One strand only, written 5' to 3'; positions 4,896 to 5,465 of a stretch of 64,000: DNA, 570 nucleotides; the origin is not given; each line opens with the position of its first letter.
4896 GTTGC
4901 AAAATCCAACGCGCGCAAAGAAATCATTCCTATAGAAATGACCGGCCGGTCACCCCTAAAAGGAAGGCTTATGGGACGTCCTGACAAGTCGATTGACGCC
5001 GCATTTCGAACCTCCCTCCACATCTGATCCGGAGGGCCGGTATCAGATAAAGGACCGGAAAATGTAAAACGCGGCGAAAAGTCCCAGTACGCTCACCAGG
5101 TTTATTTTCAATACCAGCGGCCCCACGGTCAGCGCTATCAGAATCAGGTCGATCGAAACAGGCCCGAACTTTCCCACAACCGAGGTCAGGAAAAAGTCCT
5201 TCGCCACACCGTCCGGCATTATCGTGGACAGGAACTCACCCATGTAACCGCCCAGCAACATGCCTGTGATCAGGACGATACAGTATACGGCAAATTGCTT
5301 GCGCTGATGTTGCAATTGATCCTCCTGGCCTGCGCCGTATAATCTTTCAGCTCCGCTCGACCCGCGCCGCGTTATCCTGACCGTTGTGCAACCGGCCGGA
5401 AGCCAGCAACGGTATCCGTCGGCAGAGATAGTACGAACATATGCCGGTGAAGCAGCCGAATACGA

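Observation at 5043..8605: Operon resembling the core of the Listeria flavin-based extracellular electron transfer locus, in a diderm bacterium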

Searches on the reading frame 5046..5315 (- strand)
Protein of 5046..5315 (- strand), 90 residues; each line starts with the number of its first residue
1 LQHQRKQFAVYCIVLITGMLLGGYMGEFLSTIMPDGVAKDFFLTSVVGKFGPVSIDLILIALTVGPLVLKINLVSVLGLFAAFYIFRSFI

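Call 21: find_homologous_proteins(query=window:5046-5315:-, max_evalue=0.001)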
Query window:5046-5315:- (90 aa): 46 proteins with E <= 0.001 among 49 candidates.
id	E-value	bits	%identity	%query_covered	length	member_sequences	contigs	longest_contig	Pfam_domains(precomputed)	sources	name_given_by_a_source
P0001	1.4e-49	184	100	100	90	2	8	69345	PF14209.12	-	-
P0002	1.0e-46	174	93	100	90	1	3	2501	PF14209.12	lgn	-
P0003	2.2e-43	164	88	100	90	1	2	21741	PF14209.12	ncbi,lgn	-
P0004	2.3e-43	164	88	100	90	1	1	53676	PF14209.12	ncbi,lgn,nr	ncbi:DUF4321 domain-containing protein [bacterium]|nr:DUF4321 domain-containing protein [bacterium]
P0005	4.7e-43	163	87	100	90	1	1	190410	PF14209.12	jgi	-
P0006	3.2e-42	160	86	100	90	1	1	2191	PF14209.12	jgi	-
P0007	1.1e-41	158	83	100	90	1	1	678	PF14209.12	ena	-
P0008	2.7e-40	154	82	100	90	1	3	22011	PF14209.12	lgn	-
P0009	7.1e-40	153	82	100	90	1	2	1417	PF14209.12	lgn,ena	-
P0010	1.7e-36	142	74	99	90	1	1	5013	PF14209.12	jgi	jgi:hypothetical protein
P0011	2.5e-36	141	76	100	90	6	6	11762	PF14209.12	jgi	jgi:hypothetical protein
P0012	2.5e-36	141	76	97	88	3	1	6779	PF14209.12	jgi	-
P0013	3.6e-35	138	72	97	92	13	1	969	PF14209.12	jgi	jgi:hypothetical protein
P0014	3.9e-35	137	71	97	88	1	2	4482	PF14209.12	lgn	-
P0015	7.1e-35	137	75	97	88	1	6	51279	PF14209.12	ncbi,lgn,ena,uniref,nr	ncbi:MAG: hypothetical protein A3F83_08610 [Candidatus Glassbacteria bacterium RIFCSPLOWO2_12_FULL_5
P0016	8.6e-35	136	73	96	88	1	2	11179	PF14209.12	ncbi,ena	-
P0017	9.6e-35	136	73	96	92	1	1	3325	PF14209.12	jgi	-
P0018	1.7e-34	135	70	97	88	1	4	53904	PF14209.12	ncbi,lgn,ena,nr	ncbi:MAG TPA: DUF4321 domain-containing protein [archaeon]|nr:DUF4321 domain-containing protein [arc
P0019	1.7e-34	135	70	97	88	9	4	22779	PF14209.12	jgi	-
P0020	1.7e-34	135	72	96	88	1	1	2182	PF14209.12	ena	-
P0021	2.1e-34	135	70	97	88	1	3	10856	PF14209.12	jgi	-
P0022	2.5e-34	135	71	96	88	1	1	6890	PF14209.12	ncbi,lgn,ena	-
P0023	2.9e-34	135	74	97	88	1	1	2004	PF14209.12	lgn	-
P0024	2.9e-34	135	74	97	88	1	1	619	PF14209.12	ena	-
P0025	3.8e-34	134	72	97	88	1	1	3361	PF14209.12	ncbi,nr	ncbi:MAG: DUF4321 domain-containing protein [Gemmatimonadota bacterium]|nr:DUF4321 domain-containing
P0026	4.9e-34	134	73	96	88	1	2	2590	PF14209.12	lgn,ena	-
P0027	4.9e-34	134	72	97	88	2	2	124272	PF14209.12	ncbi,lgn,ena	ncbi:MAG: DUF4321 domain-containing protein [Candidatus Glassbacteria bacterium]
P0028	6.2e-34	134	74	97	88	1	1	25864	PF14209.12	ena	-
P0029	6.3e-34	134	72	96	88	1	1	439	PF14209.12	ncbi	-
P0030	1.1e-33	133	74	97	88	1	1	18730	PF14209.12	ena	-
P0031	2.0e-33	132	72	97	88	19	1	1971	PF14209.12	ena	-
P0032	2.5e-33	132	71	97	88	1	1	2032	PF14209.12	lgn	-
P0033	2.8e-33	131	70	97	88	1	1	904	PF14209.12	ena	-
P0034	3.1e-33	131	71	96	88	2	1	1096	PF14209.12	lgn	-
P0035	3.4e-33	131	71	97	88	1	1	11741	PF14209.12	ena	-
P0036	7.8e-33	130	72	97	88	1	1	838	PF14209.12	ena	-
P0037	2.1e-32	129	68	97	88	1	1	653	PF14209.12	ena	-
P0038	2.4e-32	128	69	97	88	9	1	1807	PF14209.12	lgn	-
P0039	3.4e-32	128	67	97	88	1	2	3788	PF14209.12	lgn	-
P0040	5.1e-32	127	71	96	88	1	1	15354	PF14209.12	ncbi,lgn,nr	ncbi:MAG: DUF4321 domain-containing protein [Gemmatimonadota bacterium]|nr:DUF4321 domain-containing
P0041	7.6e-32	127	68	97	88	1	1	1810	PF14209.12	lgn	-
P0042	8.9e-32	127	67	97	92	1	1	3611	PF14209.12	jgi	jgi:hypothetical protein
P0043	9.5e-31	123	67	97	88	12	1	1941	PF14209.12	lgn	-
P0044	1.4e-30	123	78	84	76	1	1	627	PF14209.12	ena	-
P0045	1.1e-29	120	65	94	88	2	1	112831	PF14209.12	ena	-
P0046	8.7e-28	114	76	80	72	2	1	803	PF14209.12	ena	-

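Call 22: find_encoding_contigs(protein=P0045, flank=8000, max_places=2)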
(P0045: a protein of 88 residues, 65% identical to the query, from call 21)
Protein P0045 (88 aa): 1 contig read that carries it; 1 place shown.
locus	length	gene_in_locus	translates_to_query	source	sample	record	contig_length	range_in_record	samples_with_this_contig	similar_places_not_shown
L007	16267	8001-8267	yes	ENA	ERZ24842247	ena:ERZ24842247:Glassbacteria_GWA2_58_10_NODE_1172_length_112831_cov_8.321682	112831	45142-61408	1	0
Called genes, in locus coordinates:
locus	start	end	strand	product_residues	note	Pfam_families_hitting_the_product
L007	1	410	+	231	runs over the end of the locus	-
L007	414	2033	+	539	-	PF00496:SBP_bac_5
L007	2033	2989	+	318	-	PF19300:BPD_transp_1_N, PF00528:BPD_transp_1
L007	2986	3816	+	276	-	PF12911:OppC_N, PF00528:BPD_transp_1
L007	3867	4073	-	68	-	-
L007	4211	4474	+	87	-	PF02325:CCB3_YggT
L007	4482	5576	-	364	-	PF12704:MacB_PCD, PF02687:FtsX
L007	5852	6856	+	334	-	PF00348:polyprenyl_synt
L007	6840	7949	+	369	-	PF02424:ApbE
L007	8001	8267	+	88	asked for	PF14209:DUF4321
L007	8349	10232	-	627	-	PF13623:SurA_N_2, PF13624:SurA_N_3, PF13145:Rotamase_2 (weak), PF00639:Rotamase, PF13616:Rotamase_3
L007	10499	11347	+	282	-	PF12895:ANAPC3 (weak), PF13428:TPR_14 (faint), PF07719:TPR_2 (faint), PF13174:TPR_6 (faint), PF13181:TPR_8 (faint), PF13432:TPR_16 (weak), PF14559:TPR_19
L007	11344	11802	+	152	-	PF01220:DHquinase_II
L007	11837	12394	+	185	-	PF08207:EFP_N, PF01132:EFP, PF09285:Elong-fact-P_C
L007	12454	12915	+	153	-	PF00364:Biotin_lipoyl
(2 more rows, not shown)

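Call 23: find_encoding_contigs(protein=P0027, flank=8000, max_places=2)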
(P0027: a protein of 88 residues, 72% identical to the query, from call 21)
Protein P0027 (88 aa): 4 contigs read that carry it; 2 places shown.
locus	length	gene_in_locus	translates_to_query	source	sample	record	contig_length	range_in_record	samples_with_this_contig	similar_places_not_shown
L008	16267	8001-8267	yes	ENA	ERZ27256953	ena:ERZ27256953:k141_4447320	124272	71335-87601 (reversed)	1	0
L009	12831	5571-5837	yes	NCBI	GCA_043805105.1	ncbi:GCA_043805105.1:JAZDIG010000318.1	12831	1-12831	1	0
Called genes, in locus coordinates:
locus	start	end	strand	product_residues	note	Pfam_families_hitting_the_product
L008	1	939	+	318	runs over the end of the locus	PF19300:BPD_transp_1_N, PF00528:BPD_transp_1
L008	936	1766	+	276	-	PF00528:BPD_transp_1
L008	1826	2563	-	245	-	PF13489:Methyltransf_23, PF13847:Methyltransf_31, PF08241:Methyltransf_11, PF08242:Methyltransf_12 (weak), PF13649:Methyltransf_25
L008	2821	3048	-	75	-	-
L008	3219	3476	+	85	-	PF02325:CCB3_YggT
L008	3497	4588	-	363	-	PF12704:MacB_PCD, PF02687:FtsX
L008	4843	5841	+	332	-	PF00348:polyprenyl_synt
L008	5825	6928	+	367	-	PF02424:ApbE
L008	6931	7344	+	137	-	PF07009:NusG_II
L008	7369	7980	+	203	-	PF07456:Hpre_diP_synt_I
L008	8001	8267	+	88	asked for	PF14209:DUF4321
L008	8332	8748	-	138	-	PF00990:GGDEF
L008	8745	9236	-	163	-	PF00989:PAS, PF13188:PAS_8 (weak), PF13596:PAS_10 (weak), PF08448:PAS_4, PF12860:PAS_7 (weak), PF13426:PAS_9, PF08447:PAS_3 (weak)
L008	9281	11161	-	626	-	PF13623:SurA_N_2, PF13624:SurA_N_3, PF13145:Rotamase_2, PF13616:Rotamase_3, PF00639:Rotamase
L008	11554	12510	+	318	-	PF12895:ANAPC3 (weak), PF13428:TPR_14 (faint), PF07721:TPR_4 (faint), PF13424:TPR_12 (faint), PF13431:TPR_17 (faint), PF00515:TPR_1 (faint), PF13432:TPR_16 (weak), PF14559:TPR_19, +4 more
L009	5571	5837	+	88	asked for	PF14209:DUF4321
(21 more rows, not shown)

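Call 24: find_encoding_contigs(protein=P0040, flank=8000, max_places=2)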
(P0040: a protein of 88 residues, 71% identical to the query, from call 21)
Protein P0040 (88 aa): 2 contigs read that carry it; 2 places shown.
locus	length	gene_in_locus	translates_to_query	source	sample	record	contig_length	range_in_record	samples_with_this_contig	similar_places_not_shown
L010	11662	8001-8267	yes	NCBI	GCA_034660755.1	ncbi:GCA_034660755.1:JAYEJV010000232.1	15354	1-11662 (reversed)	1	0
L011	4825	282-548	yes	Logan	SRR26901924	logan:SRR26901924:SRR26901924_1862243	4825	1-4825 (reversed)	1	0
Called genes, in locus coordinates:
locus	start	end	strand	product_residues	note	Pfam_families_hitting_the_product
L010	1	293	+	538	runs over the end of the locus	PF00496:SBP_bac_5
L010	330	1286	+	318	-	PF19300:BPD_transp_1_N, PF00528:BPD_transp_1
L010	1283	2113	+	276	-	PF12911:OppC_N (weak), PF00528:BPD_transp_1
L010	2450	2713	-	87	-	-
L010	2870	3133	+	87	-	PF02325:CCB3_YggT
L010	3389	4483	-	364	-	PF12704:MacB_PCD, PF02687:FtsX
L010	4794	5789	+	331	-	PF00348:polyprenyl_synt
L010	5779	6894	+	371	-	PF02424:ApbE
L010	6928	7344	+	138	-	PF07009:NusG_II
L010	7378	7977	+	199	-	PF07456:Hpre_diP_synt_I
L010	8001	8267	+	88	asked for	PF14209:DUF4321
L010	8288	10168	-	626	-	PF13623:SurA_N_2, PF13624:SurA_N_3, PF13145:Rotamase_2 (weak), PF00639:Rotamase, PF13616:Rotamase_3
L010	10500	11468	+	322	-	PF12895:ANAPC3 (faint), PF13428:TPR_14 (faint), PF07721:TPR_4 (faint), PF13181:TPR_8 (faint), PF00515:TPR_1 (faint), PF13432:TPR_16 (weak), PF14559:TPR_19 (weak), PF13424:TPR_12 (weak), +4 more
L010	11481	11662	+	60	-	PF01220:DHquinase_II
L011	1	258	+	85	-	?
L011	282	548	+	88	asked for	PF14209:DUF4321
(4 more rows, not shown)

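Call 34: search_protein_representatives(protein=window:5046-5315:-)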
Query: 90 residues. Proteins with E-value up to 0.001 (for the whole library): 150; up to 1e-10: 9; up to 1e-30: 1. The best 150 are listed.
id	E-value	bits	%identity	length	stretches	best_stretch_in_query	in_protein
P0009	2.3e-40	152.5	82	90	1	1-90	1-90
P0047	7.0e-29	115.8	40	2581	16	21-61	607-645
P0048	1.7e-12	63.5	39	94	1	12-88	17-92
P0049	7.0e-12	61.6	35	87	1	4-88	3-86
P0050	1.4e-11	60.6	43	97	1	3-90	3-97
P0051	1.7e-11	60.4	41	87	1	4-87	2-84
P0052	2.9e-11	59.6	43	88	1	12-88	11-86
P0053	4.4e-11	59.0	42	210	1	10-89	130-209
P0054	8.0e-11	58.2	37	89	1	2-89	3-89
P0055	1.2e-10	57.6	36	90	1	10-89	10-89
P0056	1.6e-10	57.2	37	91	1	6-87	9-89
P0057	1.9e-10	57.0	38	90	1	9-89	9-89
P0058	2.1e-10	56.8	39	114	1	15-89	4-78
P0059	2.6e-10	56.5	39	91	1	10-87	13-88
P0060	3.3e-10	56.2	35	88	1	4-88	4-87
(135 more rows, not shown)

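Call 42: find_related_loci(query=A3, collection=genome_contigs, flank=8000)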
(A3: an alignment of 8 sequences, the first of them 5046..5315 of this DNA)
Query A3 (90 aa) in genome_contigs; peptide patterns used: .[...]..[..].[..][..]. (x = any residue, [..] = any of these).
196 stretches matched a pattern; 145 encode a relative of the query (tblastn E <= 1e-3); the best 80 are kept; 80 distinct loci.
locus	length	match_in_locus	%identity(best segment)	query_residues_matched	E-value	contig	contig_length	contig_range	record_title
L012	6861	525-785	74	4-90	1e-40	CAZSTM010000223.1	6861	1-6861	MAG TPA_asm: uncultured Gemmatimonadales bacterium isolate SRP214966_co2_433 genome assembly, contig: NODE_21118_length_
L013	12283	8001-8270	87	1-90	4e-40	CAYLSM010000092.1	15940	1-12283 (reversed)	MAG TPA_asm: uncultured Gemmatimonadales bacterium isolate binchicken_co20_334 genome assembly, contig: NODE_6952_length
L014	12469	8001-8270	70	1-90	5e-40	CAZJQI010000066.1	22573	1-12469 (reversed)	MAG TPA_asm: uncultured Gemmatimonadales bacterium isolate SRP068000_co1_608 genome assembly, contig: NODE_2924_length_2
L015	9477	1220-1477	73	5-90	7e-40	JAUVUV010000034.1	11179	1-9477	MAG: Candidatus Glassbacteria bacterium isolate CSMAG_1147 CSMAG_1147_k127_1330452_length_11179_cov_33.6478, whole genom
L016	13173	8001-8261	70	4-90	2e-39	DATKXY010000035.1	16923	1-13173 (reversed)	MAG TPA_asm: archaeon isolate SMAG_U14205 k141_1767811, whole genome shotgun sequence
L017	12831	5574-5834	72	4-90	2e-39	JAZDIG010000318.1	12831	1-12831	MAG: Candidatus Glassbacteria bacterium isolate MEGAHIT-group-0.387 k141_9904790, whole genome shotgun sequence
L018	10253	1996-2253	70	5-90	1e-38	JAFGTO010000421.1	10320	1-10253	MAG: Candidatus Glassbacteria bacterium isolate Zod_Metabat.976 k87_8056634, whole genome shotgun sequence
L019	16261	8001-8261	63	4-90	2e-36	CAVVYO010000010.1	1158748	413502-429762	MAG: Candidatus Glassbacteria bacterium isolate MFD03899.bin.2.138 genome assembly, contig: contig_40902, whole genome s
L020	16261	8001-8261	67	4-90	2e-35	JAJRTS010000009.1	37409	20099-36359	MAG: Gemmatimonadales bacterium isolate Dive96_bin10.104 k141_723901, whole genome shotgun sequence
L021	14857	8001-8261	75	4-90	7e-34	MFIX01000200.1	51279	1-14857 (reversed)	MAG: Candidatus Glassbacteria bacterium RIFCSPLOWO2_12_FULL_58_11 rifcsplowo2_12_scaffold_5356, whole genome shotgun seq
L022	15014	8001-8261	48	3-90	2e-18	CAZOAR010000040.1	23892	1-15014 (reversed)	MAG TPA_asm: uncultured Gemmatimonadota bacterium isolate binchicken_co275_497 genome assembly, contig: NODE_2577_length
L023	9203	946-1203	38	1-87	5e-18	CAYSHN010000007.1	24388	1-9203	MAG TPA_asm: uncultured Calditrichota bacterium isolate binchicken_co33_474 genome assembly, contig: NODE_1996_length_24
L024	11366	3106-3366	47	3-90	1e-17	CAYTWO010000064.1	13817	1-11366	MAG TPA_asm: uncultured Gemmatimonadota bacterium isolate binchicken_co275_495 genome assembly, contig: NODE_6437_length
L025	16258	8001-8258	38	1-87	2e-17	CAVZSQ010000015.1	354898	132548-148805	MAG: Calditrichia bacterium isolate MFD00709.bin.1.19 genome assembly, contig: contig_41261, whole genome shotgun sequen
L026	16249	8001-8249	44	5-87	8e-17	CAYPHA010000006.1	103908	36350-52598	MAG TPA_asm: uncultured Calditrichota bacterium isolate SRP332253_co2_262 genome assembly, contig: NODE_130_length_10390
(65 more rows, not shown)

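Call 63: predict_structure(alignment_id=A1)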
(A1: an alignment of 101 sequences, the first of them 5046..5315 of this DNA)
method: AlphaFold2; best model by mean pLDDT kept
length: 90 residues; sequences in the alignment: 101
mean_pLDDT: 65.4   pTM: 0.45
mean pLDDT of the five models: 65.4, 65.3, 62.8, 59.6, 54.4
residues with pLDDT >= 90: 0; 70-90: 44; 50-70: 24; < 50: 22
segments of 3 or more residues with pLDDT < 50: 48-67
pLDDT, mean of each block of 10 residues (from residue 1): 71 82 74 69 52 44 46 72 78
secondary structure, 60 per line:
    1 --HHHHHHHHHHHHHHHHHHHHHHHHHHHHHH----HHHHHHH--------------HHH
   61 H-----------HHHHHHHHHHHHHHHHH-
elements in order: H3-32 H37-43 H58-61 H73-89
